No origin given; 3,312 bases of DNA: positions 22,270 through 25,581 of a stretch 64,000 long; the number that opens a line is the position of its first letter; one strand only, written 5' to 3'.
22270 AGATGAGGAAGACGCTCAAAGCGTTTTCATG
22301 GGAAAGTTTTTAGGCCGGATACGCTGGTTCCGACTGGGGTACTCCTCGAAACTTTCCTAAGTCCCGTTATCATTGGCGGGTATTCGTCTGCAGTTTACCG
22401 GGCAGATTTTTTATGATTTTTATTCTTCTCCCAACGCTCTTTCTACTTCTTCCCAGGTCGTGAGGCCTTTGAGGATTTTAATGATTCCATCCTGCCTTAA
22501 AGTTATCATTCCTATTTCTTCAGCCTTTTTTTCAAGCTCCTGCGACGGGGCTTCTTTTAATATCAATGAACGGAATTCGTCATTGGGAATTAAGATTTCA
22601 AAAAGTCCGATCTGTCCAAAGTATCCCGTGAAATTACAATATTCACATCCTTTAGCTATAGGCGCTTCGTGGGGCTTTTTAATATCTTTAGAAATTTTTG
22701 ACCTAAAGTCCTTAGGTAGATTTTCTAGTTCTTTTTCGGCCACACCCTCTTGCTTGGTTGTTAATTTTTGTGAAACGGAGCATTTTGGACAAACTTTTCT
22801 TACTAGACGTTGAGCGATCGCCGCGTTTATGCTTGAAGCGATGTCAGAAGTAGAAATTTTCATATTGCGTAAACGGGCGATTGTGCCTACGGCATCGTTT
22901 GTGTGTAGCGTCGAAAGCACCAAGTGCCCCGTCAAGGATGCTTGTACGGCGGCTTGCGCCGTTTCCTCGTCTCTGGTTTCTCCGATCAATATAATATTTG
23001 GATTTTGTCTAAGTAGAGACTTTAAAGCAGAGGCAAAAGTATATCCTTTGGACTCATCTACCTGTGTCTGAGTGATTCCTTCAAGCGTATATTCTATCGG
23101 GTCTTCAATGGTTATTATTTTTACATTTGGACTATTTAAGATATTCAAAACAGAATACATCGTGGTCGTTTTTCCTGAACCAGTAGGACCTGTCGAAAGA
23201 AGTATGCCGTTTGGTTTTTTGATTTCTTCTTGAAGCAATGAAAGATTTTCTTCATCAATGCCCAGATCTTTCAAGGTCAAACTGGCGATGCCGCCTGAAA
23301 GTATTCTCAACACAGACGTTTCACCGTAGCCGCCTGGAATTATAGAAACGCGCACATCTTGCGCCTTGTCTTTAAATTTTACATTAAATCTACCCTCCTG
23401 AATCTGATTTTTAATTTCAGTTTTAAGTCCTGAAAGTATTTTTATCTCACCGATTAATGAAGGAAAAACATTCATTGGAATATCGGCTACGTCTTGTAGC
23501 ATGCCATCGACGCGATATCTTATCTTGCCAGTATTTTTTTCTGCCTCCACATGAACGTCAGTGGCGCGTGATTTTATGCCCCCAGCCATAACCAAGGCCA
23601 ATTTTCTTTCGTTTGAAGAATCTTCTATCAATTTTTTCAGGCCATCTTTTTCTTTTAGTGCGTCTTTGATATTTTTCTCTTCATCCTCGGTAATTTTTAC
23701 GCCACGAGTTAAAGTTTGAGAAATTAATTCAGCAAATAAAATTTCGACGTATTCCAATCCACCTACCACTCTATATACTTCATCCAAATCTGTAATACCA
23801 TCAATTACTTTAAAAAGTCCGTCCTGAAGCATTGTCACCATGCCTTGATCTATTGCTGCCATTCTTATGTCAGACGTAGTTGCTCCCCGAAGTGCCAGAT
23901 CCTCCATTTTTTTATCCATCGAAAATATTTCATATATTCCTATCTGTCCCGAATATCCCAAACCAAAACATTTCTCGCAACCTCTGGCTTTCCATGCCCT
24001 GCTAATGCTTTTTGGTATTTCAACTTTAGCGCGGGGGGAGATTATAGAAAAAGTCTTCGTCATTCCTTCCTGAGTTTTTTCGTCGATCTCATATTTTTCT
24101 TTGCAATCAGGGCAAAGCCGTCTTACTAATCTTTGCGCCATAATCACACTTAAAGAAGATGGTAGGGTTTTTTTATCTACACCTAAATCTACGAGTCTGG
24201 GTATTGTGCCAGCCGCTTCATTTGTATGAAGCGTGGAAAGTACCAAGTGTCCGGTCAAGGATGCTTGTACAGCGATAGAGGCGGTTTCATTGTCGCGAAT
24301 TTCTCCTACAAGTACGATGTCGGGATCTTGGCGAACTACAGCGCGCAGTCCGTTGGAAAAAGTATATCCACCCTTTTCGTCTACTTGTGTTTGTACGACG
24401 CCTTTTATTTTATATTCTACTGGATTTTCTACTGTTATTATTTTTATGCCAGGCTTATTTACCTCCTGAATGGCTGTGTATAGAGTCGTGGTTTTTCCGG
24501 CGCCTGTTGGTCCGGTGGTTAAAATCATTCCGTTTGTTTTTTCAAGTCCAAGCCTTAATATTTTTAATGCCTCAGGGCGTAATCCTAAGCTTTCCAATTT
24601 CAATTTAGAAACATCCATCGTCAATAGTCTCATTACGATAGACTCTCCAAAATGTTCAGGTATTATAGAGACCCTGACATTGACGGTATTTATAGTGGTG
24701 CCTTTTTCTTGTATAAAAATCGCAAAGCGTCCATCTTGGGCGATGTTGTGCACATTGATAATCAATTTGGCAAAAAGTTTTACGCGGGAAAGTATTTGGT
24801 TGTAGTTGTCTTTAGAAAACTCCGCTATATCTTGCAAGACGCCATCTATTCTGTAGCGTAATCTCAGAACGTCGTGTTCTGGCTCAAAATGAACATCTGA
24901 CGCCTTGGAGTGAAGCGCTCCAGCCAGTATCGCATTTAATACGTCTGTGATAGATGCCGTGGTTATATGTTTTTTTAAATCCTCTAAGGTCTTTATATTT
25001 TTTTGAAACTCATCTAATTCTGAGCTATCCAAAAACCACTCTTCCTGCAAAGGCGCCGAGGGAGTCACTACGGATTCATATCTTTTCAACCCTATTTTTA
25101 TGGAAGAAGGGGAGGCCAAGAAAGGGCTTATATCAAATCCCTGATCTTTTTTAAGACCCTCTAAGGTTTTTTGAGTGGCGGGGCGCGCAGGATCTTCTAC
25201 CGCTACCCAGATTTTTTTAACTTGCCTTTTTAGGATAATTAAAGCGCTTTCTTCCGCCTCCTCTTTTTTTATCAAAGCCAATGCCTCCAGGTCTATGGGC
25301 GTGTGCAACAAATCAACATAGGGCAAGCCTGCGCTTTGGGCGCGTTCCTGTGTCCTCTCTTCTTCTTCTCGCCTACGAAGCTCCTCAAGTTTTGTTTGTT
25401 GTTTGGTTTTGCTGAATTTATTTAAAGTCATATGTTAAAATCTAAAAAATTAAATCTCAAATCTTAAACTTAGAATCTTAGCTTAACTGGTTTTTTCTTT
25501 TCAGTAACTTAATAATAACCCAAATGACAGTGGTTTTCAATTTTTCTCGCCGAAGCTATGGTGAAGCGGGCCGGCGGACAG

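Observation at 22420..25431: PilB/GspE secretion ATPase encoded as a tandem fusion of two complete ATPase cores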

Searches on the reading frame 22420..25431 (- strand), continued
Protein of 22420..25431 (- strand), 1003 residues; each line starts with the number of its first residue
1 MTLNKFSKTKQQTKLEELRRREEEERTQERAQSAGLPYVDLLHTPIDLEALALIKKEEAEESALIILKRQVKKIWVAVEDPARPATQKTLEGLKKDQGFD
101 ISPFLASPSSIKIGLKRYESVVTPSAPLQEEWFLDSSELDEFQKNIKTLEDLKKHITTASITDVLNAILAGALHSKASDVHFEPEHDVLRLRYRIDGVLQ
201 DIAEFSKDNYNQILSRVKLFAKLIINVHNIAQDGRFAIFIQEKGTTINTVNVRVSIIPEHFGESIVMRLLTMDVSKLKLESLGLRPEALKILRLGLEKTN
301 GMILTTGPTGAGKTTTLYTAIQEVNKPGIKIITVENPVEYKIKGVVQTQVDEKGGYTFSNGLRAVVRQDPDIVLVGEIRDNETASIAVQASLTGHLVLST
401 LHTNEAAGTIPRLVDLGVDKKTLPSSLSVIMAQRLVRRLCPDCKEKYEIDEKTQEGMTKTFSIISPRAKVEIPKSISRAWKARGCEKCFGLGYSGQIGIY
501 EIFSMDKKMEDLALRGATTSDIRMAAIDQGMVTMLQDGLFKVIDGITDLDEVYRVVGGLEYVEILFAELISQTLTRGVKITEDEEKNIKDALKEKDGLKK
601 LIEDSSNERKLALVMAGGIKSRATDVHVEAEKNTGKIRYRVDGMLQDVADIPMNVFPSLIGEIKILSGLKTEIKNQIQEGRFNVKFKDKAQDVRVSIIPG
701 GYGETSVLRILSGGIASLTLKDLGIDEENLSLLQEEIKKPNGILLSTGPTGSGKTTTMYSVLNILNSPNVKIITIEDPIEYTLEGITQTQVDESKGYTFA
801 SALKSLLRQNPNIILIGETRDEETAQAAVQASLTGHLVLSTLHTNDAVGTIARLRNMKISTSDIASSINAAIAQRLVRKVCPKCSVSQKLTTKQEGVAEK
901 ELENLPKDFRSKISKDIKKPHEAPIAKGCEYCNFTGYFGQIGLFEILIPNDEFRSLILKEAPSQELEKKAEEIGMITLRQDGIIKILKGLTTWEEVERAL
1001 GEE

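Call 77: find_encoding_contigs(protein=P0132, flank=8000, max_places=1)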
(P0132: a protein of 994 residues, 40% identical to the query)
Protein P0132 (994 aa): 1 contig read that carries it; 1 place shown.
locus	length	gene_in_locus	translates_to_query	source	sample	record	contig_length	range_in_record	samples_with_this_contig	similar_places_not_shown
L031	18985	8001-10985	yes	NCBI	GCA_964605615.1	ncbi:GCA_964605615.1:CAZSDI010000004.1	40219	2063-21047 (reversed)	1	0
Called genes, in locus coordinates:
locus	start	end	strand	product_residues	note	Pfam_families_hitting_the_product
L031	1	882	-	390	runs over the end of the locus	-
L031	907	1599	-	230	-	-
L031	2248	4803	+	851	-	PF20720:nSTAND3 (faint), PF17871:AAA_lid_9, PF00004:AAA, PF07724:AAA_2, PF07728:AAA_5, PF10431:ClpB_D2-small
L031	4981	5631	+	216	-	PF07690:MFS_1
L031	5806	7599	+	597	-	PF14716:HHH_8, PF14520:HHH_5 (weak), PF14792:DNA_pol_B_palm (weak), PF14791:DNA_pol_B_thumb, PF02811:PHP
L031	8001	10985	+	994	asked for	PF00437:T2SSE, PF25199:nSTAND_NTPase5 (faint), PF00004:AAA (faint), PF13173:AAA_14 (faint), PF13401:AAA_22 (faint), PF13604:AAA_30 (faint), PF20720:nSTAND3 (faint), PF00437:T2SSE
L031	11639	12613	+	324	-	PF05496:RuvB_N, PF00004:AAA, PF07728:AAA_5 (weak), PF17864:AAA_lid_4, PF05491:WHD_RuvB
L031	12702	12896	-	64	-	-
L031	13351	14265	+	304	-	PF02899:Phage_int_SAM_1, PF13102:Phage_int_SAM_5, PF13495:Phage_int_SAM_4, PF00589:Phage_integrase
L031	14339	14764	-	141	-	-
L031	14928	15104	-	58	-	-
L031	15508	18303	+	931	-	PF00133:tRNA-synt_1, PF01406:tRNA-synt_1e (faint), PF09334:tRNA-synt_1g, PF13603:tRNA-synt_1_2, PF00133:tRNA-synt_1, PF08264:Anticodon_1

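Call 82: search_protein_families(library=ncbifam, proteins=[L026:85-1233:+, L013:8872-9951:+, L003:8782-9909:+], max_evalue=0.01)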
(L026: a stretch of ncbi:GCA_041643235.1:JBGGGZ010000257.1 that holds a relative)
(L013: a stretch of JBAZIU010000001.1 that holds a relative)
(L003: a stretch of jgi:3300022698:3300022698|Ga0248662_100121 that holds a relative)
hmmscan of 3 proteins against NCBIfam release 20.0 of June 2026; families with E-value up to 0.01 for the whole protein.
L026:85-1233:+ (382 aa): 2 families
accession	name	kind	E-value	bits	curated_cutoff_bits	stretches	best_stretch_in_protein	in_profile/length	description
NF053633.1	OlncasPapPhNrnA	equivalog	2e-07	30.3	350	1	157-325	106-270/317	bifunctional oligoribonuclease/PAP phosphatase NrnA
NF003877.0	PRK05427.1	equivalog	0.00067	19.2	283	0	161-234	94-168/308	manganese-dependent inorganic pyrophosphatase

L013:8872-9951:+ (359 aa): 1 family
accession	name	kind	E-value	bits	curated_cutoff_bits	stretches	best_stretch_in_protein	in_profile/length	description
NF005324.0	PRK06853.1-4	equivalog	0.0076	16.1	222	0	153-232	92-172/196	indolepyruvate oxidoreductase subunit beta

L003:8782-9909:+ (375 aa): 2 families
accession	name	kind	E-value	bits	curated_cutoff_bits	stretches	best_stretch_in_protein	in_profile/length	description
NF053633.1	OlncasPapPhNrnA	equivalog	2.9e-10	39.6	350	1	160-325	107-267/317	bifunctional oligoribonuclease/PAP phosphatase NrnA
NF003877.0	PRK05427.1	equivalog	0.0055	16.2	283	0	25-50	10-35/308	manganese-dependent inorganic pyrophosphatase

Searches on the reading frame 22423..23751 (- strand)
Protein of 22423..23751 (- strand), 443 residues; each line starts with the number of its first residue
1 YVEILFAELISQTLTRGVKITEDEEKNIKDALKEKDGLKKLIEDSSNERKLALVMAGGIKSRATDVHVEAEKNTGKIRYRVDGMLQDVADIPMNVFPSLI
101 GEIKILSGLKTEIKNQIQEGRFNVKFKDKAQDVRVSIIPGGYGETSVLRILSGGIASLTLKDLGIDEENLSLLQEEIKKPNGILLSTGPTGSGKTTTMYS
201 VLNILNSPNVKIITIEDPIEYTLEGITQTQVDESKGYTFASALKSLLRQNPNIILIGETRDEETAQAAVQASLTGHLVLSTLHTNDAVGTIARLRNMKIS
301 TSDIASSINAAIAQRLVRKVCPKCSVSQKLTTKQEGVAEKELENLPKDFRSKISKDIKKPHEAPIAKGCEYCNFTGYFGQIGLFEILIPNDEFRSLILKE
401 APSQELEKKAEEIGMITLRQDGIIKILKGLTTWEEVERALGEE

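Call 19: search_protein_families(library=ncbifam, proteins=[window:22423-23751:-], max_evalue=1e-20)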
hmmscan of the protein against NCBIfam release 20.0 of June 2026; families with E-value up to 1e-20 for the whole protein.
seq(443 aa): 8 families
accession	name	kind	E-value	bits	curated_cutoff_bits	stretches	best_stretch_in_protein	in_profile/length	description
TIGR02533.1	type_II_gspE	equivalog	9.9e-126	420.2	630.25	1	21-438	80-484/486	type II secretion system ATPase GspE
TIGR02538.1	type_IV_pilB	equivalog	2.8e-123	412.5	675.65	1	22-439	156-561/564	type IV-A pilus assembly ATPase PilB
NF007755.0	PRK10436.1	equivalog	3.1e-108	362.4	617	1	18-442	53-461/465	type II secretion system protein GspE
NF053534.1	T4PilAsmATPsTfpB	equivalog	3.6e-106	355.8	850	1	59-439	213-581/584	type IV pilus assembly ATPase TfpB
NF041000.1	ATPase_ComGA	equivalog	6.3e-71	238.5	300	1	55-318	4-266/267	competence type IV pilus ATPase ComGA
TIGR01420.1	pilT_fam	subfamily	3.4e-51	174.5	319.1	1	54-321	5-272/343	PilT/PilU family type 4a pilus ATPase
TIGR02525.1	plasmid_TraJ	equivalog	6.4e-28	97.8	368.3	1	148-308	122-281/372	plasmid transfer ATPase TraJ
TIGR02524.1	dot_icm_DotB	equivalog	1.9e-22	80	463.3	1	175-357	128-325/358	Dot/Icm type IV secretion system ATPase DotB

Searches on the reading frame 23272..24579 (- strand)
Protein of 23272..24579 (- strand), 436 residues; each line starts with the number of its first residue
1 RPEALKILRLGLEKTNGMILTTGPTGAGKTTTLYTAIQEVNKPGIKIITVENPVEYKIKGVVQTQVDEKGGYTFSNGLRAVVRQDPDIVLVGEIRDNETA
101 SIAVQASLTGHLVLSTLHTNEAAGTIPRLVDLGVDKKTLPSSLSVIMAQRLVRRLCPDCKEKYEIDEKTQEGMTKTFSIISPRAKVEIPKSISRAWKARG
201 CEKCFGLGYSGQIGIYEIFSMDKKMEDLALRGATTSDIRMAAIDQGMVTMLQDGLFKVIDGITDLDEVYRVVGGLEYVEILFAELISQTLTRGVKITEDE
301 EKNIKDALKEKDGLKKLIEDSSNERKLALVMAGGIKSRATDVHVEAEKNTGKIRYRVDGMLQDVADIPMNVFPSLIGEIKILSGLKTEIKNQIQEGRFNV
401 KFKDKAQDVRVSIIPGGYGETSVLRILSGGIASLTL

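Call 74: predict_structure(alignment_id=A2)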
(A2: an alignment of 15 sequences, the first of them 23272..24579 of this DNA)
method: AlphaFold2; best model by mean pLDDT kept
length: 436 residues; sequences in the alignment: 15
mean_pLDDT: 84.6   pTM: 0.63
mean pLDDT of the five models: 84.6, 82.5, 82.3, 76.4, 72.8
residues with pLDDT >= 90: 157; 70-90: 240; 50-70: 28; < 50: 11
segments of 3 or more residues with pLDDT < 50: 288-290, 430-436
pLDDT, mean of each block of 10 residues (from residue 1): 81 89 69 84 86 77 81 83 87 85 91 89 90 91 91 94 91 84 80 91 93 90 90 84 87 93 92 72 52 82 91 90 90 91 91 90 91 89 72 77 80 82 79 43
secondary structure, 60 per line:
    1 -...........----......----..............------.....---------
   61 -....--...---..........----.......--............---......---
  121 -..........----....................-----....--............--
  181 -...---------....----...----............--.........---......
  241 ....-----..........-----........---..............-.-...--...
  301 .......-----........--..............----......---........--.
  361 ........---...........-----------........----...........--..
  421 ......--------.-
elements in order: H2-12 E17-22 H27-40 E47-51 E62-65 H74-83 E88-94 H97-108 E112-117 H122-131 H136-142 E143-155 E161-164 H167-178 E194-197 E209-220 H223-231 H235-244 H250-259 H265-272 H276-289 E293-295 H298-307 H313-320 H323-336 E341-346 E350-357 E360-368 H372-382 E394-401 E406-416 E419-426
